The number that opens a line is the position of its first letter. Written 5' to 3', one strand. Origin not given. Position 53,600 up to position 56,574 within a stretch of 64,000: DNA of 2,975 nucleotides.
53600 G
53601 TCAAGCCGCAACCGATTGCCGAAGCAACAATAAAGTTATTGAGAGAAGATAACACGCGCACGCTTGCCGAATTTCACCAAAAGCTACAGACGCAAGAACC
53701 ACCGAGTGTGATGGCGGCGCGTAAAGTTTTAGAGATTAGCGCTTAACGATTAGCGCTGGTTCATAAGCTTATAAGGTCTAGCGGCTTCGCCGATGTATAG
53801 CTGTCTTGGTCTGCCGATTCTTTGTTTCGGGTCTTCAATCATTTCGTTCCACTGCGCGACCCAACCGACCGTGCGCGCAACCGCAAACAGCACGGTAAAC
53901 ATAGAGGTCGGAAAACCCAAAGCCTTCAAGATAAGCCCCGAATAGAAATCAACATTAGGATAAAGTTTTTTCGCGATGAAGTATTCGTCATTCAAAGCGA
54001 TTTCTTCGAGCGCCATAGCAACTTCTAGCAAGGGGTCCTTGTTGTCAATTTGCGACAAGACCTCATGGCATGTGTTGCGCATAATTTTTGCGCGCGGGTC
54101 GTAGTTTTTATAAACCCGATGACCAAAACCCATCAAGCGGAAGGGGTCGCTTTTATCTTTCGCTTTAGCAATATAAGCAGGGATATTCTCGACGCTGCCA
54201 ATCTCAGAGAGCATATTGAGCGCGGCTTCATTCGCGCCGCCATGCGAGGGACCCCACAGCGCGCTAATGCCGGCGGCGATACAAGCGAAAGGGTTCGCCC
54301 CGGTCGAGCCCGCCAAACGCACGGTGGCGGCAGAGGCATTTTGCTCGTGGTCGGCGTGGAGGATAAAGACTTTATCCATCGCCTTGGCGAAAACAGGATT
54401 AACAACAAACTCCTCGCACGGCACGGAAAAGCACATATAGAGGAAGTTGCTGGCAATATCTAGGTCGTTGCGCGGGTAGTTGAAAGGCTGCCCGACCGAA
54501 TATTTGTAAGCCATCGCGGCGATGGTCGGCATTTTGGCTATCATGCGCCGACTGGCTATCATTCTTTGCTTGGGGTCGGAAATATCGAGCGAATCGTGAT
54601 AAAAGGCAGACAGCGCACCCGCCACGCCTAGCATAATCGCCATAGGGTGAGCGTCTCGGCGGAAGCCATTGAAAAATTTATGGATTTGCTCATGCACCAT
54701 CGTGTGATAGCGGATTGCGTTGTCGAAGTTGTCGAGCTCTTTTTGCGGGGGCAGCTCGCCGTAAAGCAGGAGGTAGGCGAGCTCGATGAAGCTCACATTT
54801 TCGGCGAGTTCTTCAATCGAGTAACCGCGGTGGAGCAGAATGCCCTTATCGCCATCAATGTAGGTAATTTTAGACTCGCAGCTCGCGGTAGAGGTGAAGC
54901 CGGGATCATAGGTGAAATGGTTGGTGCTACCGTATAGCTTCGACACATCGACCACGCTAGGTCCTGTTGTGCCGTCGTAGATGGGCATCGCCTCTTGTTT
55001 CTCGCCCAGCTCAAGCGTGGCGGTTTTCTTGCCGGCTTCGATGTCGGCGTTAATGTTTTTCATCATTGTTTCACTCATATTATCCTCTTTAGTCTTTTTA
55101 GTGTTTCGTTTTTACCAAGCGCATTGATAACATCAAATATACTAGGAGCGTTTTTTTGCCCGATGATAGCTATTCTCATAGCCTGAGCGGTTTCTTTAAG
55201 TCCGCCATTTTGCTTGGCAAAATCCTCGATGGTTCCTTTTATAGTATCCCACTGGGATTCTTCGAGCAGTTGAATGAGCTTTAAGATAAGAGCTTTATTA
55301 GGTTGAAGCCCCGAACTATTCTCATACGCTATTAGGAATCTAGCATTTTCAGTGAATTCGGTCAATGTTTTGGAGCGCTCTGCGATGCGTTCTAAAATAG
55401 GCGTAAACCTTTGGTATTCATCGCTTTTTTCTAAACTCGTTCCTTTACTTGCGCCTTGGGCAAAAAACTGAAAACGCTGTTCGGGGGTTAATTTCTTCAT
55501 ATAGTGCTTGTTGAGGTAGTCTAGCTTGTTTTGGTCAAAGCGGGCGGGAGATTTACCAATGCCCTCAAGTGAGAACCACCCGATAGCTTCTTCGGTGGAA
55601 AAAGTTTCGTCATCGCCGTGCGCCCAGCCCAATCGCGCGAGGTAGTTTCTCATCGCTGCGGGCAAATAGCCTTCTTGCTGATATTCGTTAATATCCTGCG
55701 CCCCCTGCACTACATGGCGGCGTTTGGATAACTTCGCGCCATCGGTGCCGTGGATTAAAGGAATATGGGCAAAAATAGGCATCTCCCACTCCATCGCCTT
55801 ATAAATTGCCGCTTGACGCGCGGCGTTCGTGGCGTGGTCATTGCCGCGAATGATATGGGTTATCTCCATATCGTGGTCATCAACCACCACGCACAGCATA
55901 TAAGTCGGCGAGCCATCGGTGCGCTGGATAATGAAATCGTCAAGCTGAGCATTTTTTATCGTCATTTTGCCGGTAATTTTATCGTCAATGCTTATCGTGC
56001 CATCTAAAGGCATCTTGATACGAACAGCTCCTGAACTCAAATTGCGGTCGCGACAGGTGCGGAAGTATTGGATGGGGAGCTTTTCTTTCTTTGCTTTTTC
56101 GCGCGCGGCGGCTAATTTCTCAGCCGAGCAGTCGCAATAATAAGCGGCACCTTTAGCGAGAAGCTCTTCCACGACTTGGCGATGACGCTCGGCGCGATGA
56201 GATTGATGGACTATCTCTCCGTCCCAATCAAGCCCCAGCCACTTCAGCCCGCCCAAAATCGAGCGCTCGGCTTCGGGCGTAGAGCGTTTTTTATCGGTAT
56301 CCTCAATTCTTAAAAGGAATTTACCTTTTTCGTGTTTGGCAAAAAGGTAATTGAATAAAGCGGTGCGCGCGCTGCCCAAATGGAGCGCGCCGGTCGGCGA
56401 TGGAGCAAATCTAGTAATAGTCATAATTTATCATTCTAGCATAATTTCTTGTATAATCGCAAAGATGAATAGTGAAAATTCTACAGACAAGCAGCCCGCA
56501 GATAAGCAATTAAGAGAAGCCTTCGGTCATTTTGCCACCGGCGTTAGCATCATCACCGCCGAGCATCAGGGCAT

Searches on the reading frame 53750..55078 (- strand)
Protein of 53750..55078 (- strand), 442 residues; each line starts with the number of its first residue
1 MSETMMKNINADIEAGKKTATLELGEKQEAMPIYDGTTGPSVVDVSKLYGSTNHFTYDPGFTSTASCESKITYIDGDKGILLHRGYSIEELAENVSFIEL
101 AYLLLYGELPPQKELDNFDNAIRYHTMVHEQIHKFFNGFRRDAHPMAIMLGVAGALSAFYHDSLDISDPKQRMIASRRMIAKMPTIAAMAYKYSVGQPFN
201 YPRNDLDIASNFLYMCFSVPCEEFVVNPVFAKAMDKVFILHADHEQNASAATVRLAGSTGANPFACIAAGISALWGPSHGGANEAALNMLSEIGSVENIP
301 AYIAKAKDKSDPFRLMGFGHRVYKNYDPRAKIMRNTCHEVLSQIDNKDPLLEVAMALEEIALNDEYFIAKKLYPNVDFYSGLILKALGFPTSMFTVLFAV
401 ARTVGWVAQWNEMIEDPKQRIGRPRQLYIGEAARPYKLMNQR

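Call 15: search_protein_families(library=pfam, proteins=[window:53750-55078:-], max_evalue=0.00001)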
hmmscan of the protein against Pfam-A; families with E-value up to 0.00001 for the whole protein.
window:53750-55078:- (442 aa): 1 family
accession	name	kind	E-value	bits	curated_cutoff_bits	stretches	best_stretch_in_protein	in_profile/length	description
PF00285.26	Citrate_synt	-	1.1e-140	469.2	27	1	60-425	1-357/357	Citrate synthase, C-terminal domain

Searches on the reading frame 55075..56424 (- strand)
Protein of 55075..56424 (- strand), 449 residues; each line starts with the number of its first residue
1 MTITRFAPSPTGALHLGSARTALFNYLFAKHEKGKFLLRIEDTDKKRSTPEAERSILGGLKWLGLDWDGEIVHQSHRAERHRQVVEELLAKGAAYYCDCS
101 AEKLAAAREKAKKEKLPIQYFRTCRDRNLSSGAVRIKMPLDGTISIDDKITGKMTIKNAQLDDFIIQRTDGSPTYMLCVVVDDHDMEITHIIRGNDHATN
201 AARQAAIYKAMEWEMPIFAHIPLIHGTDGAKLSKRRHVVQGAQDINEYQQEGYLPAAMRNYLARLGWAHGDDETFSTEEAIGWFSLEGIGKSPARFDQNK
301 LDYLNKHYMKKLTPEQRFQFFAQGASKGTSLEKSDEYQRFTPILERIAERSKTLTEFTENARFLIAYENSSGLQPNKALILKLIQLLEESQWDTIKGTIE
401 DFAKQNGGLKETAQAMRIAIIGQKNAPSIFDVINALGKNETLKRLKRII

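Call 15: search_protein_families(library=pfam, proteins=[window:55075-56424:-], max_evalue=0.00001)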
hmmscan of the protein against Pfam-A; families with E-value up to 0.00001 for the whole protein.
window:55075-56424:- (449 aa): 2 families
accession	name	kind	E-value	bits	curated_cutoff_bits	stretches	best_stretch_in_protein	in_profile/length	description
PF00749.27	tRNA-synt_1c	-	2.6e-92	309.5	23.4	1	4-302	4-313/314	tRNA synthetases class I (E and Q), catalytic domain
PF19269.4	Anticodon_2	-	2e-17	64.3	23.6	1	335-449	11-141/141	Anticodon binding domain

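Call 61: find_encoding_contigs(protein=window:55075-56424:-, flank=2000, max_places=3)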
Protein window:55075-56424:- (449 aa): no gene with exactly this product is on record in the collection.
